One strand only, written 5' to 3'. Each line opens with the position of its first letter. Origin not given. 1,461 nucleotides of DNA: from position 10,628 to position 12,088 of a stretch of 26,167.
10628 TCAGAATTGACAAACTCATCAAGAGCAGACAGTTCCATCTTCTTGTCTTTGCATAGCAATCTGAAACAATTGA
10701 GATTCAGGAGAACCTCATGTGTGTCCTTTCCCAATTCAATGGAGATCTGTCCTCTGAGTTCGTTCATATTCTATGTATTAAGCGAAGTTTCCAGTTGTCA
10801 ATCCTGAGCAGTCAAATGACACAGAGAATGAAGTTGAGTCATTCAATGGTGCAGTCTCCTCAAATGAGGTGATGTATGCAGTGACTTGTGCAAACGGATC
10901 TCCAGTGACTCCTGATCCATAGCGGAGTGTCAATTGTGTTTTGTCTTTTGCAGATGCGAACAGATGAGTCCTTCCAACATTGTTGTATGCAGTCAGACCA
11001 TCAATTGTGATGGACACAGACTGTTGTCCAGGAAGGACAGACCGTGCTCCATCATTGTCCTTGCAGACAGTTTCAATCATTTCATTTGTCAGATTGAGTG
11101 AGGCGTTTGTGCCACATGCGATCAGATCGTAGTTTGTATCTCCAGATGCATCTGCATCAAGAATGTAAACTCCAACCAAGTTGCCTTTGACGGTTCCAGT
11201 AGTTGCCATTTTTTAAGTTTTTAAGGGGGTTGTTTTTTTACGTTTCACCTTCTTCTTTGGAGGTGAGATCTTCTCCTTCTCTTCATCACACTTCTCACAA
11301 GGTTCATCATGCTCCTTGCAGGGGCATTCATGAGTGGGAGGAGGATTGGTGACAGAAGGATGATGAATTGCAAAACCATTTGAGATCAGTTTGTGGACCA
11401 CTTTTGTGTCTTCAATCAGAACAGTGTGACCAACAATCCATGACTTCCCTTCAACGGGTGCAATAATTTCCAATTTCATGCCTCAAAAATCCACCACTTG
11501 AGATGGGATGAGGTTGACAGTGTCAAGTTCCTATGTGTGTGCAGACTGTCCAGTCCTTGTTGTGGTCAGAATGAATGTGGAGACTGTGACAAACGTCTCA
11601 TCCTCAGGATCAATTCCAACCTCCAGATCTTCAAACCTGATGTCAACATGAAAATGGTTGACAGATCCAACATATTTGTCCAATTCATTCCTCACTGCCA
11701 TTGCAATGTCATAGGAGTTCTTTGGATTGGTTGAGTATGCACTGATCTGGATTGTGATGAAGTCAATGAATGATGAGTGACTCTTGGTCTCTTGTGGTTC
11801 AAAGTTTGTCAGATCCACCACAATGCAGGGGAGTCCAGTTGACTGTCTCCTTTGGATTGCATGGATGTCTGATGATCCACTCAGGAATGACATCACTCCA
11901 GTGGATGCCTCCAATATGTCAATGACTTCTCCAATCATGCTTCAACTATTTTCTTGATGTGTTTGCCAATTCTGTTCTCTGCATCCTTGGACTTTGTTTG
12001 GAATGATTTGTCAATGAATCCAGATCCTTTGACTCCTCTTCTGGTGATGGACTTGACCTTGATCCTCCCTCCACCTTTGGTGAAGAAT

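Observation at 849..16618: Directional 18-bp palindromic box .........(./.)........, 32-36 nt upstream of four late start codons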

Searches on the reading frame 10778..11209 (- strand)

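Call 12: search_protein_families(library=phrogs, proteins=[window:10778-11209:-])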
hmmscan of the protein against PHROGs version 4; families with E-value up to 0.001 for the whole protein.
window:10778-11209:- (143 aa): 1 family
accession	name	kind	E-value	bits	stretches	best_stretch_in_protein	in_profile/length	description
phrog_1407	-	tail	3.9e-20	73.5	1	1-136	20-159/258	major tail protein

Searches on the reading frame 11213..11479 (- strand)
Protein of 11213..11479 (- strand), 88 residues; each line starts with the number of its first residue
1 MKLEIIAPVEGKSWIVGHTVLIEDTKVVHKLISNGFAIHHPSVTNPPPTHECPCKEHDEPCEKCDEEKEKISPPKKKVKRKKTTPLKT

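Call 12: search_protein_families(library=phrogs, proteins=[window:11213-11479:-])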
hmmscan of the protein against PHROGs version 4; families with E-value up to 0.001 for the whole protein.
window:11213-11479:- (88 aa): 0 families

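Call 22: search_protein_families(library=pfam, proteins=[window:11213-11479:-], max_evalue=0.05)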
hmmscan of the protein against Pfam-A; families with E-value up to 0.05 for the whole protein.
window:11213-11479:- (88 aa): 0 families

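Call 49: search_protein_families(library=ncbifam, proteins=[window:11213-11479:-], max_evalue=0.05)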
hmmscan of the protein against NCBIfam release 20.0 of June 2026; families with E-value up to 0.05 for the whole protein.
window:11213-11479:- (88 aa): 0 families

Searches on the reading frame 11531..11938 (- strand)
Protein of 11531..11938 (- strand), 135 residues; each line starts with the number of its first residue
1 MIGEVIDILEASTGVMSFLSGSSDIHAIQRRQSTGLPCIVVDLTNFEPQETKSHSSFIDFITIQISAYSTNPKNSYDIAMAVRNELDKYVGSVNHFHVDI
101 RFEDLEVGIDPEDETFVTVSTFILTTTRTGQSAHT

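Call 12: search_protein_families(library=phrogs, proteins=[window:11531-11938:-])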
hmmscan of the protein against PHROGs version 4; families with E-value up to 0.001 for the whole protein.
window:11531-11938:- (135 aa): 2 families
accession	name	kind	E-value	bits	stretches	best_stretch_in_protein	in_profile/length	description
phrog_78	-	connector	1.3e-05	26.6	1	2-90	5-90/122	tail terminator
phrog_347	-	connector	2.3e-05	24.7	1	23-129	17-122/394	tail terminator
